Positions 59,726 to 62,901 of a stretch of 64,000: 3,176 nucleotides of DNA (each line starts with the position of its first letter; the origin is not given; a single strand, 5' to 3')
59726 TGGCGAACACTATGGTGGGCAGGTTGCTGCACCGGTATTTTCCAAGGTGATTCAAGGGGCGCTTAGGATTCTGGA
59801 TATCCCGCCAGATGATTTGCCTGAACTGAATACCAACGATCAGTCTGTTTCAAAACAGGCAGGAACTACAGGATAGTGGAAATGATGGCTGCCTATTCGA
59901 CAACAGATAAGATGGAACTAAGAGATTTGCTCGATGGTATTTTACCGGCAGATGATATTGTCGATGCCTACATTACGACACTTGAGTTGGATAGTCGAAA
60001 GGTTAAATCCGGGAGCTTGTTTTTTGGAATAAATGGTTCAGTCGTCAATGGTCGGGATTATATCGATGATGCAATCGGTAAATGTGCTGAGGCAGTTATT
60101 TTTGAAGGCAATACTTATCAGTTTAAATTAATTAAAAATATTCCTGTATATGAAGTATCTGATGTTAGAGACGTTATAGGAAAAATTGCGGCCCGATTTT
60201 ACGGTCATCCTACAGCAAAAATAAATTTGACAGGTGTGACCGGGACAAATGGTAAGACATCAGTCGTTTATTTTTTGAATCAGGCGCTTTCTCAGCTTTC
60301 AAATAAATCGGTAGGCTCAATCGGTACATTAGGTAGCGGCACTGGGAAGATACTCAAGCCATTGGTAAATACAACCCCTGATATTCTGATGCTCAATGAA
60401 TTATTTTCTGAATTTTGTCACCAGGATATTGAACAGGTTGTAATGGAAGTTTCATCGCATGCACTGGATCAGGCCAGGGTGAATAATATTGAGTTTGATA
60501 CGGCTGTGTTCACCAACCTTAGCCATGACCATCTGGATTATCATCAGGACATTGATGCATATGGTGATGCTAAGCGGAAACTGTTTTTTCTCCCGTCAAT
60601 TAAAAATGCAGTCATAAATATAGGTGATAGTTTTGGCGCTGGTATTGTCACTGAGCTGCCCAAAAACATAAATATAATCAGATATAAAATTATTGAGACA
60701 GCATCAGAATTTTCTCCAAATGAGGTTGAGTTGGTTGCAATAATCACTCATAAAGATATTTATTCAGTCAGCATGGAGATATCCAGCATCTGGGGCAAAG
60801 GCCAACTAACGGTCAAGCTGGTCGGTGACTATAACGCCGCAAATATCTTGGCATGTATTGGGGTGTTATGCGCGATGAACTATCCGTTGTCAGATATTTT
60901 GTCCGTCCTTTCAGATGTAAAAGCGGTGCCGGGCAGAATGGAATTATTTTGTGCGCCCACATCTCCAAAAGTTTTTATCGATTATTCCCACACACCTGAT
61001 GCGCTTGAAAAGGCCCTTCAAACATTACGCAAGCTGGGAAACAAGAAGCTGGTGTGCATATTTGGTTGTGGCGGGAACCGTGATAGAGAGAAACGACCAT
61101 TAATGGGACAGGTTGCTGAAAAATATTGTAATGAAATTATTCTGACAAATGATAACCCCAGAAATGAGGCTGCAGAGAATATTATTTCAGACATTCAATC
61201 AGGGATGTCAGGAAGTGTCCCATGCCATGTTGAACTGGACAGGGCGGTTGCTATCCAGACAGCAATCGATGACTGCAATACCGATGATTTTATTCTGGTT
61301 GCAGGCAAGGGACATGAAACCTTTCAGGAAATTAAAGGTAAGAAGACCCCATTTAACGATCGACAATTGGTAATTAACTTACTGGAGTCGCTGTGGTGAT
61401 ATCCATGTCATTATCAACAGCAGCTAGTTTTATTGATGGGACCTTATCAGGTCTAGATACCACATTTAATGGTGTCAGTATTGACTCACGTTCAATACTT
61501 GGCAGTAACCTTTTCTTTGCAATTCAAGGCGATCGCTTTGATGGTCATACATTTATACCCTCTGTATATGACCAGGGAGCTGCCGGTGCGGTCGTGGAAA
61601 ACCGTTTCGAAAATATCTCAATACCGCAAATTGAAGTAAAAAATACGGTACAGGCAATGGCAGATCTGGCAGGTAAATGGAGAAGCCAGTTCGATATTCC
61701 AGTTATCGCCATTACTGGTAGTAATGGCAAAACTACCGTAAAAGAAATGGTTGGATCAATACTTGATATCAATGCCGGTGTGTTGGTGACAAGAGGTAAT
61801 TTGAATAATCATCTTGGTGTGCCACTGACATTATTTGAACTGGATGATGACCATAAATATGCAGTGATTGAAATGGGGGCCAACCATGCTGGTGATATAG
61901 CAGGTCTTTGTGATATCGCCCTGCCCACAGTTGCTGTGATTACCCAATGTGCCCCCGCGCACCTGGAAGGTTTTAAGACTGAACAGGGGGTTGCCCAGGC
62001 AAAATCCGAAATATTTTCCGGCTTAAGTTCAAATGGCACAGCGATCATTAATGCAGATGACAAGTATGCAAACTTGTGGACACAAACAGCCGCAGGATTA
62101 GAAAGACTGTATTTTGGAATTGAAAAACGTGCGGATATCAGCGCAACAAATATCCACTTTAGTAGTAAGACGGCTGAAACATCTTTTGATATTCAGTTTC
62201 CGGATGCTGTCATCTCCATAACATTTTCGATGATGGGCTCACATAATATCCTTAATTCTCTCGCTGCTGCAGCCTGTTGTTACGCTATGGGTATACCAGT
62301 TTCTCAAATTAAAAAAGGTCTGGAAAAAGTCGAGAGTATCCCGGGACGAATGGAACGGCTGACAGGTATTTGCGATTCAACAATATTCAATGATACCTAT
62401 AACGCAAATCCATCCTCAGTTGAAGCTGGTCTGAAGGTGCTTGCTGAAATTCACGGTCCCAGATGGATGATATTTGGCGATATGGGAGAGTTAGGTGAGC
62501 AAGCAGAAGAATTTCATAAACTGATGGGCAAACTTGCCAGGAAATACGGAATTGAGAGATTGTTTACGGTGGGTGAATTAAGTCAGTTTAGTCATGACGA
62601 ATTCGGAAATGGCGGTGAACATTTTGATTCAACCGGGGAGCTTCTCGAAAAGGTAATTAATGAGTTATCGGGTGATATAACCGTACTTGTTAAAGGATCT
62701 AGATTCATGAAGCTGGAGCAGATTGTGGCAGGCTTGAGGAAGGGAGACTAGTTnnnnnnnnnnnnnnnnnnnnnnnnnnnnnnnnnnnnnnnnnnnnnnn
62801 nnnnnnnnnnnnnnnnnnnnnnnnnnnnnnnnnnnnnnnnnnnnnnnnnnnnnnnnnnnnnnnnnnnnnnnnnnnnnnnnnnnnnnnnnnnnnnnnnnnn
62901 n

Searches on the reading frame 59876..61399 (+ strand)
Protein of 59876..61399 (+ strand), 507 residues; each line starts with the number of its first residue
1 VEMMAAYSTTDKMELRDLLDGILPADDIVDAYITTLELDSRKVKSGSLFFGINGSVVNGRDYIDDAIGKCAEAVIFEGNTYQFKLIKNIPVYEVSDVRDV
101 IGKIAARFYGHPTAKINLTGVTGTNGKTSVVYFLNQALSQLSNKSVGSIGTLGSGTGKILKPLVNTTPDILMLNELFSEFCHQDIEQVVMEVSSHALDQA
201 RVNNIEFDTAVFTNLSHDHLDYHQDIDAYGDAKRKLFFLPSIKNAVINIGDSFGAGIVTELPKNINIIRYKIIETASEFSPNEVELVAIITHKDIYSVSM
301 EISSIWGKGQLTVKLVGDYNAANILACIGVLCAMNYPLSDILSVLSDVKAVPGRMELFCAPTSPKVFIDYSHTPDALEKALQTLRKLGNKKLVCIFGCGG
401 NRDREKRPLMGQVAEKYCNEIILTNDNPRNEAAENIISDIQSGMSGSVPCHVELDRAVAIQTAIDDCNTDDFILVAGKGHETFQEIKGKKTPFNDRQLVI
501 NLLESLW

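Call 43: search_protein_families(library=pfam, proteins=[window:59876-61399:+], max_evalue=0.00001)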
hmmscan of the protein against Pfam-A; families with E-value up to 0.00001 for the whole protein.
window:59876-61399:+ (507 aa): 3 families
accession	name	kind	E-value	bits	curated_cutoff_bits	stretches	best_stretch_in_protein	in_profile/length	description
PF08245.18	Mur_ligase_M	-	2.9e-44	151.9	24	1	121-330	1-199/200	Mur ligase middle domain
PF02875.26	Mur_ligase_C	-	3.1e-31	109.3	28.4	1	353-479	1-127/127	Mur ligase, glutamate ligase domain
PF01225.30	Mur_ligase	-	8.4e-08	32.9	21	1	33-109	2-95/95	Mur ligase family, catalytic domain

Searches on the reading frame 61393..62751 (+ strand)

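Call 43: search_protein_families(library=pfam, proteins=[window:61393-62751:+], max_evalue=0.00001)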
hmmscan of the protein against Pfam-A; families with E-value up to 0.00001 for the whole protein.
window:61393-62751:+ (452 aa): 3 families
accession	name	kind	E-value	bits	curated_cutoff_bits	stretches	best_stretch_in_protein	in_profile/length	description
PF08245.18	Mur_ligase_M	-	1.5e-50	172.4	24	1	107-295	1-199/200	Mur ligase middle domain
PF02875.26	Mur_ligase_C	-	6.4e-17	63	28.4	1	318-437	1-127/127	Mur ligase, glutamate ligase domain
PF01225.30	Mur_ligase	-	1.4e-08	35.4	21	1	25-94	2-92/95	Mur ligase family, catalytic domain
